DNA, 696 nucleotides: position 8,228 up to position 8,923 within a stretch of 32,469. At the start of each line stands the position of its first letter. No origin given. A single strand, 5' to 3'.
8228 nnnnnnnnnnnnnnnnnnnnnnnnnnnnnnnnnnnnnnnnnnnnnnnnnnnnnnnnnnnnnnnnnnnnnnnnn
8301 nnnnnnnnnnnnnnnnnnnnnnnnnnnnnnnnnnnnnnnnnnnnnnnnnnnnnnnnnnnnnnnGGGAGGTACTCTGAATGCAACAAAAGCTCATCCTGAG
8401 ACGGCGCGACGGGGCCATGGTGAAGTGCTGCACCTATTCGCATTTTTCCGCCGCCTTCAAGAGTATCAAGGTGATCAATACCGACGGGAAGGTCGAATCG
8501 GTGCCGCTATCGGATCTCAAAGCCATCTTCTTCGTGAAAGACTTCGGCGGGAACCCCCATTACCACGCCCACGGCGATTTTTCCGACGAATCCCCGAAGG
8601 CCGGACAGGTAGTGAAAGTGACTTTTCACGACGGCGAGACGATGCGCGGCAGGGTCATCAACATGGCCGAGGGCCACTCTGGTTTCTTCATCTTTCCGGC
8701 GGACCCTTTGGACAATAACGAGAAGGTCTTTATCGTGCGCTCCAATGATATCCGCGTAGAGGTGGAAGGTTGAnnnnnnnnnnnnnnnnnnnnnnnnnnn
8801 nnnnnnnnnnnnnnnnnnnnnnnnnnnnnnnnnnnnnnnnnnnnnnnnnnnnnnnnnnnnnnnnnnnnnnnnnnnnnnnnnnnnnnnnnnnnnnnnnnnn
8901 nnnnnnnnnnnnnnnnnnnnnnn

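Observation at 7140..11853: Orphan three-gene ATPase module: degenerate GspE/PilB-like ATPase + small duplicated beta-protein + TPR-Clp double AAA+ protein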

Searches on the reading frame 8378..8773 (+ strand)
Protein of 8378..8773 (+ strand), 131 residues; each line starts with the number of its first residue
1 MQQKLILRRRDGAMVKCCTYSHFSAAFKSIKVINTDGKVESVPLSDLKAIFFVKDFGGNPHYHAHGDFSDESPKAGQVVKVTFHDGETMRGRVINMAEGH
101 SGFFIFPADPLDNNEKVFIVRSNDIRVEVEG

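Call 3: search_protein_families(library=pfam, proteins=[window:8378-8773:+], max_evalue=0.1)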
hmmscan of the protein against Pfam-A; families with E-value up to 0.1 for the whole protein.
window:8378-8773:+ (131 aa): 2 families
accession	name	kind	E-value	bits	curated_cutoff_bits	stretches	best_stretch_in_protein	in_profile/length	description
PF22478.1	DUF6982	-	1.2e-27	97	24.5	1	2-124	2-127/134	Family of unknown function (DUF6982)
PF18161.7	ISP1_C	-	0.011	16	25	0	10-55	17-59/107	ISP1 C-terminal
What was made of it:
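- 8378..8773 (+): Gene B: 131-aa DUF6982 protein, an internal duplication of a five-stranded beta-barrel. Its family signature motifs are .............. (8513-8554) and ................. (8681-8737). Pfam PF22478, E 1e-27 (call 3).
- On DUF6982 (PF22478): 97 bits against a 24.5-bit cut-off, covering profile positions 2-127 of 134 (call 3).
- Checked: B: DUF6982, 97 bits against a 24.5-bit cut-off (call 3).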

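Call 4: search_protein_families(library=ncbifam, proteins=[window:8378-8773:+], max_evalue=0.1)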
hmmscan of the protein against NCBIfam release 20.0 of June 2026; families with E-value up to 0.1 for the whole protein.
window:8378-8773:+ (131 aa): 1 family
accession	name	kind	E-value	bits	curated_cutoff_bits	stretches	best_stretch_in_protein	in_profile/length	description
NF047433.1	Lepto_7_Nterm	domain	0.065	13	43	0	29-54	37-62/63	LA_0442/LA_0875 N-terminal domain-containing protein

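Call 9: find_homologous_proteins(query=window:8378-8770:+, max_evalue=0.001)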
Query window:8378-8770:+ (131 aa): 118 proteins with E <= 0.001 among 120 candidates.
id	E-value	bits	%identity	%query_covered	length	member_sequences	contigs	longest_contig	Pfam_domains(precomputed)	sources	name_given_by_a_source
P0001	7.6e-74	263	89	100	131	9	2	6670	PF22478.2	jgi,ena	jgi:hypothetical protein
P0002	3.3e-72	258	87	100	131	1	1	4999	PF22478.2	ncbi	-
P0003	2.2e-71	256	88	100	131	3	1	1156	PF22478.2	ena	-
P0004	1.0e-62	227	76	100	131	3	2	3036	PF22478.2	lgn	-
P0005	1.3e-62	227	76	100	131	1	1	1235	PF22478.2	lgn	-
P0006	1.1e-61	224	74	99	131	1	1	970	PF22478.2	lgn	-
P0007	1.1e-61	224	75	100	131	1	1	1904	PF22478.2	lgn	-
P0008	1.8e-61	223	74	100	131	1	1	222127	PF22478.2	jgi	-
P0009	1.7e-60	220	73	100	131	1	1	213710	PF22478.2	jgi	-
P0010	2.4e-60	220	74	100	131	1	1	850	PF22478.2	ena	-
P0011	1.9e-59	217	73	99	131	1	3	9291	PF22478.2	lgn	-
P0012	8.5e-57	208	71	98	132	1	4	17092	PF22478.2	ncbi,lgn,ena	-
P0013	7.8e-56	205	68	99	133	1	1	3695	PF22478.2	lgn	-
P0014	2.5e-54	200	69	100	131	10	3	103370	PF22478.2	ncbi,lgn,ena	-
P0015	8.3e-52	192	69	98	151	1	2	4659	PF22478.2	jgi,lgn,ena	-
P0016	1.4e-51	192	66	98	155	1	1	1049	PF22478.2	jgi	jgi:hypothetical protein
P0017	4.4e-51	190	66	98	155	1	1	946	PF22478.2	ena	-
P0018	2.8e-50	187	64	98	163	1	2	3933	PF22478.2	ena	-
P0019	7.5e-50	186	63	100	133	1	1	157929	PF22478.2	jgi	-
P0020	1.5e-49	185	65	98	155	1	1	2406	PF22478.2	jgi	jgi:hypothetical protein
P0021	5.7e-49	183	63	99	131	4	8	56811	PF22478.2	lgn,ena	-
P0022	1.1e-48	182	62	99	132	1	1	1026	PF22478.2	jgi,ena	-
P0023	1.1e-48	182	63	99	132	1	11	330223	PF22478.2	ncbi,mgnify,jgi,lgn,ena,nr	ncbi:MAG TPA: hypothetical protein PK747_00385 [Acidobacteriota bacterium]|mgnify:CR=1 FL=1|jgi:hypo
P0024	1.5e-48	182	62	99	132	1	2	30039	PF22478.2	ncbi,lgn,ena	-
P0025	2.9e-48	181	62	99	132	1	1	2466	PF22478.2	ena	-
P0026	7.1e-47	176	61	99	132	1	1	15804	PF22478.2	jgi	jgi:hypothetical protein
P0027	1.5e-46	175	60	100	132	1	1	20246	PF22478.2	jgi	jgi:hypothetical protein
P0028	2.4e-45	171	61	97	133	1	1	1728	PF22478.2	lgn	-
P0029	2.7e-45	171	63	98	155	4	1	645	PF22478.2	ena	-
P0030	5.9e-45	170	62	99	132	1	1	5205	PF22478.2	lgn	-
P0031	2.2e-44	168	63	98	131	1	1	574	PF22478.2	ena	-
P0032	5.1e-43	164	59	99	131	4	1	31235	PF22478.2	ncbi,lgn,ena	-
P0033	3.5e-42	161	56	99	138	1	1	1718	PF22478.2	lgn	-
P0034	3.2e-39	152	55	99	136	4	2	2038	PF22478.2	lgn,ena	-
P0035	3.0e-33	132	52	96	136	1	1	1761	PF22478.2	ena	-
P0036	1.3e-22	98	40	98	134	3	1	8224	PF22478.2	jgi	jgi:hypothetical protein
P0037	4.4e-20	90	42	92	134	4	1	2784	PF22478.2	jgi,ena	-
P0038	6.0e-20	89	42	95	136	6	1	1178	PF22478.2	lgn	-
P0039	9.3e-20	89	44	92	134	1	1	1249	PF22478.2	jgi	jgi:hypothetical protein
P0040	1.2e-19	88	46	89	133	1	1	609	PF22478.2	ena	-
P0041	3.9e-19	87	40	98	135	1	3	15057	PF22478.2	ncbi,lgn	-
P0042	7.6e-19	86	43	95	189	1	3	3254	PF22478.2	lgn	-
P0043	1.2e-18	85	42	92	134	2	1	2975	PF22478.2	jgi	-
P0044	1.3e-18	85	41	91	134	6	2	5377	PF22478.2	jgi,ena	-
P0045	2.6e-18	84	37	96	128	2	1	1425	PF22478.2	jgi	jgi:hypothetical protein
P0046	2.6e-18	84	41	91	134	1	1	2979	PF22478.2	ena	-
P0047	6.3e-18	83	40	92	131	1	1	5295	PF22478.2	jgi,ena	-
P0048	9.9e-18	82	40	91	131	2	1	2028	PF22478.2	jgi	jgi:hypothetical protein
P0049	2.1e-17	81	42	92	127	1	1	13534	PF22478.2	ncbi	-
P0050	2.1e-17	81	43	91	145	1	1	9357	PF22478.2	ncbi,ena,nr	ncbi:MAG TPA: hypothetical protein VMU02_08080 [bacterium]|nr:hypothetical protein [bacterium]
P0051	2.2e-17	81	40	88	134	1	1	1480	PF22478.2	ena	-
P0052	2.2e-17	81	40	93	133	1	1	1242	PF22478.2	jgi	-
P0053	3.2e-17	80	41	89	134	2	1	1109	PF22478.2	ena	-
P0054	3.2e-17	80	38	91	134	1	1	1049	PF22478.2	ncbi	-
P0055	3.9e-17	80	39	91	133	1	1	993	PF22478.2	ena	-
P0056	5.6e-17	80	41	91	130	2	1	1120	PF22478.2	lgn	-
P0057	5.8e-17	80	51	63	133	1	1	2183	PF22478.2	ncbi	-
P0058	6.7e-17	79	38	92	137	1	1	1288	PF22478.2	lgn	-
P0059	7.6e-17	79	39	93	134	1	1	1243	PF22478.2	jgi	jgi:small nuclear ribonucleoprotein (snRNP)-like protein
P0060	9.4e-17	79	41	98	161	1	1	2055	PF22478.2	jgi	jgi:hypothetical protein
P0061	2.1e-16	78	38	91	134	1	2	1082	PF22478.2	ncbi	-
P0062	2.4e-16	78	40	92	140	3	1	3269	PF22478.2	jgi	jgi:hypothetical protein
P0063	2.5e-16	77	39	90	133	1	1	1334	PF22478.2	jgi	jgi:hypothetical protein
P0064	3.7e-16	77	37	92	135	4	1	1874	PF22478.2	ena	-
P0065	3.8e-16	77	39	91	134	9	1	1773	PF22478.2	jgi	jgi:hypothetical protein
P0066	4.6e-16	77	38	92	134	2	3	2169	PF22478.2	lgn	-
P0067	4.8e-16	77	39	91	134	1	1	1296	PF22478.2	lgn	-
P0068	5.7e-16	76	38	91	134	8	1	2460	PF22478.2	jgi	jgi:hypothetical protein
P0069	7.0e-16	76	37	95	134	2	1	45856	PF22478.2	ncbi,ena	-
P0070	9.5e-16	76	39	91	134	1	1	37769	PF22478.2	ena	-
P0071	1.1e-15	75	37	91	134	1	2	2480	PF22478.2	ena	-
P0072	1.3e-15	75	38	91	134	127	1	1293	PF22478.2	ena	-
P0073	1.5e-15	75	49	66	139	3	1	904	PF22478.2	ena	-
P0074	1.7e-15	75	40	95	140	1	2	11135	PF22478.2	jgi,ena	-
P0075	2.3e-15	74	39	94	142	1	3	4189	PF22478.2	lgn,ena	-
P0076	2.5e-15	74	37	91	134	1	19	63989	PF22478.2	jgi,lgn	-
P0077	2.5e-15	74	37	91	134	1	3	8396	PF22478.2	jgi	jgi:hypothetical protein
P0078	2.5e-15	74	37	91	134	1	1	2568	PF22478.2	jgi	jgi:hypothetical protein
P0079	2.6e-15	74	36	95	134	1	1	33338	PF22478.2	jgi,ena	jgi:hypothetical protein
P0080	3.4e-15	74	37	91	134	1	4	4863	PF22478.2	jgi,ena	jgi:hypothetical protein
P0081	3.5e-15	74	38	91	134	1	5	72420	PF22478.2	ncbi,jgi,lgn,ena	-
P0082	3.8e-15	74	41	92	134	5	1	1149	PF22478.2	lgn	-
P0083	3.8e-15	74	36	96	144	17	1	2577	PF22478.2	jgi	jgi:uncharacterized protein DUF6982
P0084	4.3e-15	74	36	91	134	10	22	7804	PF22478.2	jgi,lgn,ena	jgi:hypothetical protein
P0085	4.5e-15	73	37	91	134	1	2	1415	PF22478.2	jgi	-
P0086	4.8e-15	73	38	91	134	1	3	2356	PF22478.2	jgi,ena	jgi:hypothetical protein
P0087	6.4e-15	73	38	89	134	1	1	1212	PF22478.2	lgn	-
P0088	8.2e-15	73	35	91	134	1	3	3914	PF22478.2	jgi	jgi:hypothetical protein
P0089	9.7e-15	72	37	91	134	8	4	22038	PF22478.2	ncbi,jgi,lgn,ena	ncbi:MAG: DUF6982 domain-containing protein [Syntrophaceae bacterium]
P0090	9.8e-15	72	37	91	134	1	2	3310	PF22478.2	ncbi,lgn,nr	ncbi:MAG TPA: hypothetical protein VLA94_08540 [Syntrophales bacterium]|nr:hypothetical protein [Syn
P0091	1.1e-14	72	37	95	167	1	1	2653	PF22478.2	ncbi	-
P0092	1.1e-14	72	37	95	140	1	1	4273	PF22478.2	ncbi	-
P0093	1.2e-14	72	34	91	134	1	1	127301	PF22478.2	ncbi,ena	-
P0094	1.3e-14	72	44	66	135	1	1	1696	PF22478.2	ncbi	-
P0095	1.3e-14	72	44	64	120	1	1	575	PF22478.2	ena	-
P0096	1.4e-14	72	37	91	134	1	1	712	PF22478.2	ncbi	-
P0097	1.6e-14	72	40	91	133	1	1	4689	PF22478.2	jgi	jgi:hypothetical protein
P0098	1.7e-14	72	36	91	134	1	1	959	PF22478.2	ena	-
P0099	1.7e-14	72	38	92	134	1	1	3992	PF22478.2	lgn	-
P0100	2.1e-14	71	37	93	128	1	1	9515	PF22478.2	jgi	jgi:hypothetical protein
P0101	2.3e-14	71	37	92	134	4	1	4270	PF22478.2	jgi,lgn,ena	-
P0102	2.5e-14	71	34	92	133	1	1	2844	PF22478.2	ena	-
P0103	3.1e-14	71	44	62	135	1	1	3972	PF22478.2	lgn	-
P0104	3.5e-14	71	38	90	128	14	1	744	PF22478.2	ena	-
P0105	3.6e-14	71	45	66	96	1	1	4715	PF22478.2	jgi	jgi:hypothetical protein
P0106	4.1e-14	70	38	92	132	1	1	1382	PF22478.2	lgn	-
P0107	4.2e-14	70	37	98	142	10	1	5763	PF22478.2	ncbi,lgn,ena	-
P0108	5.5e-14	70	36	89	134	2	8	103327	PF22478.2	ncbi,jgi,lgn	-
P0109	5.7e-14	70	38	93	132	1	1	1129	PF22478.2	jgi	jgi:hypothetical protein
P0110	1.1e-13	69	44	63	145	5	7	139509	PF22478.2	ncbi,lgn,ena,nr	ncbi:MAG: hypothetical protein LAN63_02475 [Acidobacteriia bacterium]|nr:hypothetical protein [Terri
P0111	2.6e-13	68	36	93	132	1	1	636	PF22478.2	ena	-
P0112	4.2e-13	67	44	66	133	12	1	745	PF22478.2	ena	-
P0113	5.7e-13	67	35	93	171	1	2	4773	PF22478.2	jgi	jgi:hypothetical protein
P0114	6.2e-13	67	36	94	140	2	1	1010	PF22478.2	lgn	-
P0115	1.8e-12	65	35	94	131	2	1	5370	PF22478.2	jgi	jgi:hypothetical protein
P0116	2.5e-12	65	41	79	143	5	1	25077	PF22478.2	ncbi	-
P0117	6.0e-12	63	35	93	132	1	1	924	PF22478.2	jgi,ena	-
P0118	4.8e-8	51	34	77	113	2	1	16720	PF22478.2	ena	-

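Call 10: find_encoding_contigs(protein=P0008, flank=8000, max_places=2)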
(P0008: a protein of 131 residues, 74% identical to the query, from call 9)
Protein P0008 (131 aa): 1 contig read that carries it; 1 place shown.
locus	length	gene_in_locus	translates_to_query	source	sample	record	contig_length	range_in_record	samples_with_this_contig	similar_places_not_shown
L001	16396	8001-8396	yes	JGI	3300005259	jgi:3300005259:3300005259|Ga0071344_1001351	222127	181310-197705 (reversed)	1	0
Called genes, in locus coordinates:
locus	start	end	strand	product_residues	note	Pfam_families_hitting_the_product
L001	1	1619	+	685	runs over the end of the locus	PF03483:B3_4, PF03484:B5, PF17759:tRNA_synthFbeta, PF03147:FDX-ACB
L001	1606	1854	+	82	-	PF06005:ZapB (weak)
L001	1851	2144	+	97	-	PF05164:ZapA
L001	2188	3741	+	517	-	PF12072:RNase_Y_N, PF00013:KH_1 (weak), PF01966:HD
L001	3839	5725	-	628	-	PF02705:K_trans, PF22776:K_trans_C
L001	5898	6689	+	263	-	PF00149:Metallophos, PF13277:YmdB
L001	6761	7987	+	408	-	PF00437:T2SSE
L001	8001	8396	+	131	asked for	PF22478:DUF6982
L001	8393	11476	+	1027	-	PF13432:TPR_16, PF07719:TPR_2, PF13191:AAA_16, PF17871:AAA_lid_9, PF07724:AAA_2, PF13401:AAA_22 (weak), PF07728:AAA_5, PF10431:ClpB_D2-small, +12 more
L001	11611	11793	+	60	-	PF11127:YgaP-like_TM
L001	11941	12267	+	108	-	PF00085:Thioredoxin, PF14595:Thioredoxin_9 (weak), PF13098:Thioredoxin_2, PF13905:Thioredoxin_8 (faint)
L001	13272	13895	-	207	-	-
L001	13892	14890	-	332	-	PF01368:DHH, PF02272:DHHA1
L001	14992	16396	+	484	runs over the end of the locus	PF13727:CoA_binding_3, PF02397:Bac_transf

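Call 11: find_encoding_contigs(protein=P0023, flank=8000, max_places=3)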
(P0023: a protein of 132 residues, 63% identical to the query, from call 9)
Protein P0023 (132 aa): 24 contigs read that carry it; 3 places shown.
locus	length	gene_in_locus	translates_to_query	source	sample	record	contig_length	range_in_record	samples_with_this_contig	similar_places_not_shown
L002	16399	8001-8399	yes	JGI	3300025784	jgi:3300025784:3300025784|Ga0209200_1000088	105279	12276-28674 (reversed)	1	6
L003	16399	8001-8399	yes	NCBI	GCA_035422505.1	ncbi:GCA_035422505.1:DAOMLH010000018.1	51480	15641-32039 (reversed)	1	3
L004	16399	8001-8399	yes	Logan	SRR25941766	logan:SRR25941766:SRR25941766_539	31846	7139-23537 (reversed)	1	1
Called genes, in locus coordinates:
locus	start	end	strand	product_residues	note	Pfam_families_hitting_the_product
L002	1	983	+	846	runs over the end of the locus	PF02355:SecD_SecF_C (weak), PF03176:MMPL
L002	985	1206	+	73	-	PF02416:TatA_B_E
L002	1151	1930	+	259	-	PF00902:TatC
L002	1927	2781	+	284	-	PF02016:Peptidase_S66, PF17676:Peptidase_S66C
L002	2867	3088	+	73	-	PF13783:DUF4177 (weak)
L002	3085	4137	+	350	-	PF00733:Asn_synthase (faint), PF02568:ThiI, PF03054:tRNA_Me_trans, PF18297:NFACT-R_2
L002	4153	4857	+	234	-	PF02163:Peptidase_M50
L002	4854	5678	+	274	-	PF01553:Acyltransferase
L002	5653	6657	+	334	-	PF01142:TruD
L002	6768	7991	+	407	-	PF00437:T2SSE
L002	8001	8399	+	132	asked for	PF22478:DUF6982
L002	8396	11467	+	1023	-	PF13191:AAA_16 (weak), PF23569:NBD_SMAX1, PF00004:AAA (weak), PF17871:AAA_lid_9, PF07724:AAA_2, PF00004:AAA (weak), PF07728:AAA_5, PF10431:ClpB_D2-small, +13 more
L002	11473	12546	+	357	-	-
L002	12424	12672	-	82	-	-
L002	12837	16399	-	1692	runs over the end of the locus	-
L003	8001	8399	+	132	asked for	PF22478:DUF6982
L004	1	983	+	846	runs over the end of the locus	PF02355:SecD_SecF_C (weak), PF03176:MMPL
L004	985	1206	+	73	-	PF02416:TatA_B_E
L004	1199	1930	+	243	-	PF00902:TatC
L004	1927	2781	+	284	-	PF02016:Peptidase_S66, PF17676:Peptidase_S66C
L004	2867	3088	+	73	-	PF13783:DUF4177 (weak)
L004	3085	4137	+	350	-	PF00733:Asn_synthase (faint), PF02568:ThiI, PF03054:tRNA_Me_trans, PF18297:NFACT-R_2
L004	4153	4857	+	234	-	PF02163:Peptidase_M50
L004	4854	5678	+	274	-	PF01553:Acyltransferase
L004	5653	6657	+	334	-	PF01142:TruD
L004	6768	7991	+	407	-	PF00437:T2SSE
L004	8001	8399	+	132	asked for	PF22478:DUF6982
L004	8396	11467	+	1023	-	PF13191:AAA_16 (weak), PF23569:NBD_SMAX1, PF00004:AAA, PF17871:AAA_lid_9, PF07724:AAA_2, PF00004:AAA (weak), PF07728:AAA_5, PF10431:ClpB_D2-small, +11 more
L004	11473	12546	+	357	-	-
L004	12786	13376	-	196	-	-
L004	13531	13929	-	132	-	PF01894:YjbQ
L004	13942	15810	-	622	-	PF01966:HD (faint), PF01590:GAF, PF13487:HD_5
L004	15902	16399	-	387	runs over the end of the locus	PF13433:Peripla_BP_5, PF13458:Peripla_BP_6, PF01094:ANF_receptor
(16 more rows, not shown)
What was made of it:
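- Checked: The same 4-nt overlap is present in L001 and L002-L004 (calls 10, 11).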

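Call 12: find_encoding_contigs(protein=P0093, flank=8000, max_places=2)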
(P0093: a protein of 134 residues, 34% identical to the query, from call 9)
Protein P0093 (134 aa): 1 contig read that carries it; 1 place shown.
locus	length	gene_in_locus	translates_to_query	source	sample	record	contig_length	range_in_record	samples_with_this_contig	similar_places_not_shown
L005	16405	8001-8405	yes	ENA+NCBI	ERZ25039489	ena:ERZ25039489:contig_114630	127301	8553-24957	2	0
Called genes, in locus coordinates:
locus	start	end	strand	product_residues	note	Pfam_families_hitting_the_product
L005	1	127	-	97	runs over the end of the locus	-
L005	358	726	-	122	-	PF00903:Glyoxalase, PF22677:Ble-like_N (weak)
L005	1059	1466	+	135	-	PF01814:Hemerythrin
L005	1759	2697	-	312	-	PF00145:DNA_methylase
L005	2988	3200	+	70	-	PF00403:HMA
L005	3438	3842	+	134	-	PF02082:Rrf2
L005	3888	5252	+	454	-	PF01654:Cyt_bd_oxida_I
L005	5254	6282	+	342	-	PF02322:Cyt_bd_oxida_II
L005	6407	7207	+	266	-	PF13531:SBP_bac_11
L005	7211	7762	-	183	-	PF00149:Metallophos (weak), PF12850:Metallophos_2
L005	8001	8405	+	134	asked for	PF22478:DUF6982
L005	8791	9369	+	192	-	-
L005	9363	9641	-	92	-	-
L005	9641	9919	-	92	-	PF28096:CC_Se_fam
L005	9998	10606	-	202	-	PF14512:TM1586_NiRdase (faint), PF00881:Nitroreductase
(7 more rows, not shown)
